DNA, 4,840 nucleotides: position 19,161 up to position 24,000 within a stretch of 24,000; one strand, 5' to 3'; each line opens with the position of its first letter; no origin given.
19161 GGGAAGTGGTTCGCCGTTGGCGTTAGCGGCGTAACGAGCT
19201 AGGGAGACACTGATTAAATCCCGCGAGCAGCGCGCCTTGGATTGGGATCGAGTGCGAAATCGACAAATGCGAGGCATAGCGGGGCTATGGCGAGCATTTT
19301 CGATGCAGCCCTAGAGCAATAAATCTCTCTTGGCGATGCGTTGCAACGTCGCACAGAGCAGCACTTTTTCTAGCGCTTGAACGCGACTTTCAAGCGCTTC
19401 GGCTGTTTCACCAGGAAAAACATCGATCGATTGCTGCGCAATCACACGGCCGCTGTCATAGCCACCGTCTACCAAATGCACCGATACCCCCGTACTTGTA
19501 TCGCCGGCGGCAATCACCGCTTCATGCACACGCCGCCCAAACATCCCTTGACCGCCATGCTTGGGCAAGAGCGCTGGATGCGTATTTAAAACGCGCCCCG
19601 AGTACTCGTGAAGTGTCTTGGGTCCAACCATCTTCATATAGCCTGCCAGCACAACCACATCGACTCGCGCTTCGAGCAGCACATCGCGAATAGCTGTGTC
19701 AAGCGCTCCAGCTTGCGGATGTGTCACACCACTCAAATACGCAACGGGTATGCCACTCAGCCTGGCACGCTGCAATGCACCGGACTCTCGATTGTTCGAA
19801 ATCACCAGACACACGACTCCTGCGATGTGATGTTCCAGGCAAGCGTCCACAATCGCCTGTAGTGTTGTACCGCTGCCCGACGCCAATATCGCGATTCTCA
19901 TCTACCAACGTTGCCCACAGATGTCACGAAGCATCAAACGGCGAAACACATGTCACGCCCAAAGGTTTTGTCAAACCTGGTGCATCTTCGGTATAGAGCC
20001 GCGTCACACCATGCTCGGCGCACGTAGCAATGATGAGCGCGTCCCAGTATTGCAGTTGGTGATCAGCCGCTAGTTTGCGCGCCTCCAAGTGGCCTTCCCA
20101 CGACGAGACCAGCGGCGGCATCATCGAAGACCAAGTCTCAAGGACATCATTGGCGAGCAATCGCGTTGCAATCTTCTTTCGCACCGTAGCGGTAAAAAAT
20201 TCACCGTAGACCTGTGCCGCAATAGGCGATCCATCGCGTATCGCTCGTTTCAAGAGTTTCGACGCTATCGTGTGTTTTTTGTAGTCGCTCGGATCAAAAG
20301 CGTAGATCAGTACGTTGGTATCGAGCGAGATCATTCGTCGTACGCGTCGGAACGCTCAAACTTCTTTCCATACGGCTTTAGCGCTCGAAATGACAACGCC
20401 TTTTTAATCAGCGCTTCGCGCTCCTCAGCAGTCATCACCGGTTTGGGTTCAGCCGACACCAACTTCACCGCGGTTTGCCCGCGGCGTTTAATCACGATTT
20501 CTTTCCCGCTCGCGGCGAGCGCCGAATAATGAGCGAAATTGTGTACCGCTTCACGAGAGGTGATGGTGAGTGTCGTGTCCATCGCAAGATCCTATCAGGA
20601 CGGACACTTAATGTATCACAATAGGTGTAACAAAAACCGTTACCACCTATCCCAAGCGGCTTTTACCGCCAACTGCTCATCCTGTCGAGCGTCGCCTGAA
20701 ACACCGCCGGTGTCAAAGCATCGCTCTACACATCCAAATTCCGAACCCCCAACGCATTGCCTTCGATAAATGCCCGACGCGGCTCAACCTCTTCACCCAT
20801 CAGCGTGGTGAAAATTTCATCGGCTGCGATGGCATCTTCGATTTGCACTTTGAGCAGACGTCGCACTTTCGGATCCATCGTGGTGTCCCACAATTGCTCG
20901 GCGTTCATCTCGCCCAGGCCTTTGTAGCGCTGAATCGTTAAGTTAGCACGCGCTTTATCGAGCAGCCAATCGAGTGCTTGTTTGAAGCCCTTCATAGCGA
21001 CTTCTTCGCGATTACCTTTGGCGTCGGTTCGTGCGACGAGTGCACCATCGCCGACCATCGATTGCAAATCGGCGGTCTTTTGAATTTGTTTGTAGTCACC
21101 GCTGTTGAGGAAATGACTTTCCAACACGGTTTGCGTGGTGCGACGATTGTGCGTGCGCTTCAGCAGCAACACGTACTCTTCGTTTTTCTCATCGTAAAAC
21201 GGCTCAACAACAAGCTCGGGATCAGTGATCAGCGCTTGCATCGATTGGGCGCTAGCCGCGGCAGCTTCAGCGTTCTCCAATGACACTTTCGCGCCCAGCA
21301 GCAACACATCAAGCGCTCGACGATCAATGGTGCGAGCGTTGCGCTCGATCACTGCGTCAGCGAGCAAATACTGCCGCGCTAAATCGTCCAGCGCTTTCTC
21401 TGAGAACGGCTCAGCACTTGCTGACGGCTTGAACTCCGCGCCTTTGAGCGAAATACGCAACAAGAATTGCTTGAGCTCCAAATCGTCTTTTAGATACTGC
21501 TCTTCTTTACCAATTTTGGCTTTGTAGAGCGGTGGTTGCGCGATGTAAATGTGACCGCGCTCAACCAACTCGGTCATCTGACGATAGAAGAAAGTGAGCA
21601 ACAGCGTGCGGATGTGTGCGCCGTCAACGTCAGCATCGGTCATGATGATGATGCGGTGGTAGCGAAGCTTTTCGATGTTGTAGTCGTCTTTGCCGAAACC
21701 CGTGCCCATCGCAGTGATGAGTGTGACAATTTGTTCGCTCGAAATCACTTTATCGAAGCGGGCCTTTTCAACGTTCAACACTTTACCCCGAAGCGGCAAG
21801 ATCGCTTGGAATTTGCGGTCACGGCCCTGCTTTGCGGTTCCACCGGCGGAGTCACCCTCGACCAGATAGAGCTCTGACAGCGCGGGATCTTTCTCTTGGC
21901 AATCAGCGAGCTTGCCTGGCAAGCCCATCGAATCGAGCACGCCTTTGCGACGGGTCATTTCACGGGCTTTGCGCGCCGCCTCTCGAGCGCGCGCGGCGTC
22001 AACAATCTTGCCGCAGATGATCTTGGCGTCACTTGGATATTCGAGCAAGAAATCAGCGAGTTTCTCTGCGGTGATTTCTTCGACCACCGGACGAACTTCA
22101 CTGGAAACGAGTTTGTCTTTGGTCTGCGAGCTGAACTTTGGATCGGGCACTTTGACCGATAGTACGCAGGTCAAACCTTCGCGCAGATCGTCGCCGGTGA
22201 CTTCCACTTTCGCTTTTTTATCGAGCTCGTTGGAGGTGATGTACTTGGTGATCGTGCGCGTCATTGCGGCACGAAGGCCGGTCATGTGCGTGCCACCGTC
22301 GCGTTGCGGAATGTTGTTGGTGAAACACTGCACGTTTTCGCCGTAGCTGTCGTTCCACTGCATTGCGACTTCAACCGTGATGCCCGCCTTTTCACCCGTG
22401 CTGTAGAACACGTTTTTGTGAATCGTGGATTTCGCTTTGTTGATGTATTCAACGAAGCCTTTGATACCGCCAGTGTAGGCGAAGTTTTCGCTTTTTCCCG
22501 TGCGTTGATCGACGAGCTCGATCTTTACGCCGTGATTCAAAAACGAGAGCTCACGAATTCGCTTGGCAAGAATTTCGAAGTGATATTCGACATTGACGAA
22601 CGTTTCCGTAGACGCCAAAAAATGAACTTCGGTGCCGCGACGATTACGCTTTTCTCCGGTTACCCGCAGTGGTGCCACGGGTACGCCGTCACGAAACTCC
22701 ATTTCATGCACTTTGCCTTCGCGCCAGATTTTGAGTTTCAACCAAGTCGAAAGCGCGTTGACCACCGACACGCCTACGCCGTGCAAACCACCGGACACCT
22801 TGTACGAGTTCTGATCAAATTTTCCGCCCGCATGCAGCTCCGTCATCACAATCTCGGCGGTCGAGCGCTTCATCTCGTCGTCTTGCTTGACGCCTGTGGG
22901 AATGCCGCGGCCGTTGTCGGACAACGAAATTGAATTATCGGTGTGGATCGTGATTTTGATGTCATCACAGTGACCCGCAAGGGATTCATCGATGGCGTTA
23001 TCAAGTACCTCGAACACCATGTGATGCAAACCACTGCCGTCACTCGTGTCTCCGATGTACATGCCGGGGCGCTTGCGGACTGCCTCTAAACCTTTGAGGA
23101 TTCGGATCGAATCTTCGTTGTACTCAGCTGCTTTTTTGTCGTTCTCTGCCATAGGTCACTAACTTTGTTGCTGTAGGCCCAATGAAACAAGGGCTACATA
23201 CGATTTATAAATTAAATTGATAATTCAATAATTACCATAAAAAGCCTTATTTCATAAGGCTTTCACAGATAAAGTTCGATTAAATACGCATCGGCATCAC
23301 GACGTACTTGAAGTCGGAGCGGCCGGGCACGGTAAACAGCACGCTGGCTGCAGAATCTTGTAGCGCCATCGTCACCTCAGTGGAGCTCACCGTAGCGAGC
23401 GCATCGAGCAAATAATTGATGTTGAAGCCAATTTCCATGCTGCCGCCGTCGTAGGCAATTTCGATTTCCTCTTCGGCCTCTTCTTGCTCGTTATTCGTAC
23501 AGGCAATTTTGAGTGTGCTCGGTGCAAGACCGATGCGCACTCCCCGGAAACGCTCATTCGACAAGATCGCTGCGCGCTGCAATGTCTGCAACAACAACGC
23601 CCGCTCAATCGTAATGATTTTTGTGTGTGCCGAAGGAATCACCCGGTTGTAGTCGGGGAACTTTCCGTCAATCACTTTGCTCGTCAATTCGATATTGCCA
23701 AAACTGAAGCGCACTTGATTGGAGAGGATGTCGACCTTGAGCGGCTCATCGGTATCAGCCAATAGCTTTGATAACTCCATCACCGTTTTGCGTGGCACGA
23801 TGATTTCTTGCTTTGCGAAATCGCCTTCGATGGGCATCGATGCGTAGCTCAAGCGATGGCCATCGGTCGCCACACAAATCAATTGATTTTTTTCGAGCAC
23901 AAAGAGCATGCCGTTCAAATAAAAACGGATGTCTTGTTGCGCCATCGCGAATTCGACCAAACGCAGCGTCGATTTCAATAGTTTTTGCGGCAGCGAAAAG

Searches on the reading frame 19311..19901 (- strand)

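Call 12: search_protein_families(library=pfam, proteins=[window:19311-19901:-])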
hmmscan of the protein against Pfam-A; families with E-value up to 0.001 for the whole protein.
window:19311-19901:- (196 aa): 1 family
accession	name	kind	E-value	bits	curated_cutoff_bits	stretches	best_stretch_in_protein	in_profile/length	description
PF00551.24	Formyl_trans_N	-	1.7e-45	155.5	26.1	1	1-184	1-179/181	Formyl transferase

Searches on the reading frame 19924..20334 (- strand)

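Call 12: search_protein_families(library=pfam, proteins=[window:19924-20334:-])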
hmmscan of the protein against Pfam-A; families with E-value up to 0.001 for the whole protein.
window:19924-20334:- (136 aa): 1 family
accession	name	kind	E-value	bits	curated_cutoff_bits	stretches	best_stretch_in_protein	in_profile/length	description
PF01850.27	PIN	-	4.3e-11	43.9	23.6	1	4-117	3-111/120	PIN domain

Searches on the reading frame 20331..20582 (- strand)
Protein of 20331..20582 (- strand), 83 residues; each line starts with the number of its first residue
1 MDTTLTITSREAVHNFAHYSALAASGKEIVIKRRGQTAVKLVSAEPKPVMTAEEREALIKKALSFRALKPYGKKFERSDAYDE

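Call 92: find_encoding_contigs(protein=window:20331-20582:-, flank=10000, max_places=4)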
Protein window:20331-20582:- (83 aa): 5 contigs read that carry it; 4 places shown.
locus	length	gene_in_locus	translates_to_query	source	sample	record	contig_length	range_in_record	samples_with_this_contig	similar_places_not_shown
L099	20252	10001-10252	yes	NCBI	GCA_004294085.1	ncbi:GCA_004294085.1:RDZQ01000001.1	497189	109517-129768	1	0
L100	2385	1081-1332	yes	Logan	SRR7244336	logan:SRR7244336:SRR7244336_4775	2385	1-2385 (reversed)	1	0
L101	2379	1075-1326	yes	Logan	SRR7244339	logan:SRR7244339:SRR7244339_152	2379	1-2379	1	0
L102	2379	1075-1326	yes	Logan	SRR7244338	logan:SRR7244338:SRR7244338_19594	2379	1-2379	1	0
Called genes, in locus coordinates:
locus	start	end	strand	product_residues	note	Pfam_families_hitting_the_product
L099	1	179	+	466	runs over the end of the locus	PF01029:NusB, PF22458:RsmF-B_ferredox, PF01189:Methyltr_RsmB-F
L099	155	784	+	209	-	PF14334:DUF4390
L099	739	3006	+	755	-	PF00672:HAMP, PF00512:HisKA, PF02518:HATPase_c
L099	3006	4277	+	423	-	PF00072:Response_reg, PF00158:Sigma54_activat (faint), PF14532:Sigma54_activ_2, PF25601:AAA_lid_14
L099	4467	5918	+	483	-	PF11638:DnaA_N, PF00308:Bac_DnaA, PF01695:IstB_IS21, PF01637:ATPase_2 (weak), PF00004:AAA (weak), PF08299:Bac_DnaA_C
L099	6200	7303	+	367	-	PF00712:DNA_pol3_beta, PF02767:DNA_pol3_beta_2, PF02768:DNA_pol3_beta_3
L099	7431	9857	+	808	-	PF02518:HATPase_c, PF00204:DNA_gyraseB, PF01751:Toprim, PF21249:GyrB_hook (weak), PF18053:GyrB_insert, PF00986:DNA_gyraseB_C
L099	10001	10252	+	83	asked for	-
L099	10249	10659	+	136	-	PF01850:PIN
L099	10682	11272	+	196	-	PF00551:Formyl_trans_N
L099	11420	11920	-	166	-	PF06073:DUF934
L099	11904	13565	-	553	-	PF03460:NIR_SIR_ferr, PF01077:NIR_SIR, PF03460:NIR_SIR_ferr, PF01077:NIR_SIR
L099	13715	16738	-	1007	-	-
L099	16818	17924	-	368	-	PF04055:Radical_SAM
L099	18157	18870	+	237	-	PF00072:Response_reg, PF00486:Trans_reg_C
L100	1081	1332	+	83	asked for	-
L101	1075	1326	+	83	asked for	-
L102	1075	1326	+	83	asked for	-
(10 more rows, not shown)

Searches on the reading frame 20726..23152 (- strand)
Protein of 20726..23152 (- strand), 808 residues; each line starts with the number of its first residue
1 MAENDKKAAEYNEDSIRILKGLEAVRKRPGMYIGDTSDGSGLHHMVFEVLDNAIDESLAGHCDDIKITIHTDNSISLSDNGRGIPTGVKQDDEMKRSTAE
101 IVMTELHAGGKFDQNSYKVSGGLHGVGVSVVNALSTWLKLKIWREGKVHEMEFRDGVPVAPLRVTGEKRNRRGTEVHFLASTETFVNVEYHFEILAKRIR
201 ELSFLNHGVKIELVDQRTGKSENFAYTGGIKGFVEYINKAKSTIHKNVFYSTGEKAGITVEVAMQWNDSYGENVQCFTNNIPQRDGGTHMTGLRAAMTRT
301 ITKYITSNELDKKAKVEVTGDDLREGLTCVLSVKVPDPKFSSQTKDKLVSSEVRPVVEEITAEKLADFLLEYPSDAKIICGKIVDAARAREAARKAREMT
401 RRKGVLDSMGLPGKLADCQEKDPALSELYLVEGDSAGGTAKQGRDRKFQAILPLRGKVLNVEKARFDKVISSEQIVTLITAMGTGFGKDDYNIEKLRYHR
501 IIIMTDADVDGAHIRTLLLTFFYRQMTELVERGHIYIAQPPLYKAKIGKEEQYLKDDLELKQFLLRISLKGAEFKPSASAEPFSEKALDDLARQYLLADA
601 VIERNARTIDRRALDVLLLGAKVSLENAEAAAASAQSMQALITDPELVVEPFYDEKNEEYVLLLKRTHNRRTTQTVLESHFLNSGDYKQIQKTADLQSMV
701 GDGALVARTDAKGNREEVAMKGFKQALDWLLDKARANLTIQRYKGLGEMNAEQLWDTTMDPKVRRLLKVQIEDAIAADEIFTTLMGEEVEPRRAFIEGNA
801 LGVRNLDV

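Call 12: search_protein_families(library=pfam, proteins=[window:20726-23152:-])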
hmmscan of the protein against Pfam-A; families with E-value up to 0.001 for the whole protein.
window:20726-23152:- (808 aa): 6 families
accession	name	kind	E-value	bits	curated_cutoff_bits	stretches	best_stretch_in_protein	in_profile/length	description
PF00204.31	DNA_gyraseB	-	1.6e-59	200.7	27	1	229-398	1-172/173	DNA gyrase B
PF00986.26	DNA_gyraseB_C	-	2.3e-31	108.2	29.8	1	736-797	2-63/63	DNA gyrase B subunit, carboxyl terminus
PF18053.6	GyrB_insert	-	8.5e-29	101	26.1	1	572-734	1-167/167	DNA gyrase B subunit insert domain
PF01751.28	Toprim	-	1.4e-19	70.5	23.1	1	427-539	1-95/96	Toprim domain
PF02518.31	HATPase_c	-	6.5e-17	62.4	26.4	1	38-178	2-105/111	Histidine kinase-, DNA gyrase B-, and HSP90-like ATPase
PF21249.2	GyrB_hook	-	6.3e-06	26.1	23.7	1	541-566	1-26/29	GyrB, hook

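Call 13: find_encoding_contigs(protein=window:20726-23152:-, flank=10000, max_places=10)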
Protein window:20726-23152:- (808 aa): no gene with exactly this product is on record in the collection.

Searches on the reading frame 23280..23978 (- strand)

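Call 12: search_protein_families(library=pfam, proteins=[window:23280-23978:-])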
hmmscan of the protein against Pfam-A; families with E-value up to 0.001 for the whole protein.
window:23280-23978:- (232 aa): 3 families
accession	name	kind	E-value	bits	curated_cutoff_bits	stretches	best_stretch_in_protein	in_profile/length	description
PF02768.20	DNA_pol3_beta_3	-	1.2e-34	119.2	27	1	112-231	2-121/121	DNA polymerase III beta subunit, C-terminal domain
PF02767.21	DNA_pol3_beta_2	-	1.6e-33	115.8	27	1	1-109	7-116/116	DNA polymerase III beta subunit, central domain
PF00712.24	DNA_pol3_beta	-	2.3e-05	24.9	24.4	0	122-229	3-112/120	DNA polymerase III beta subunit, N-terminal domain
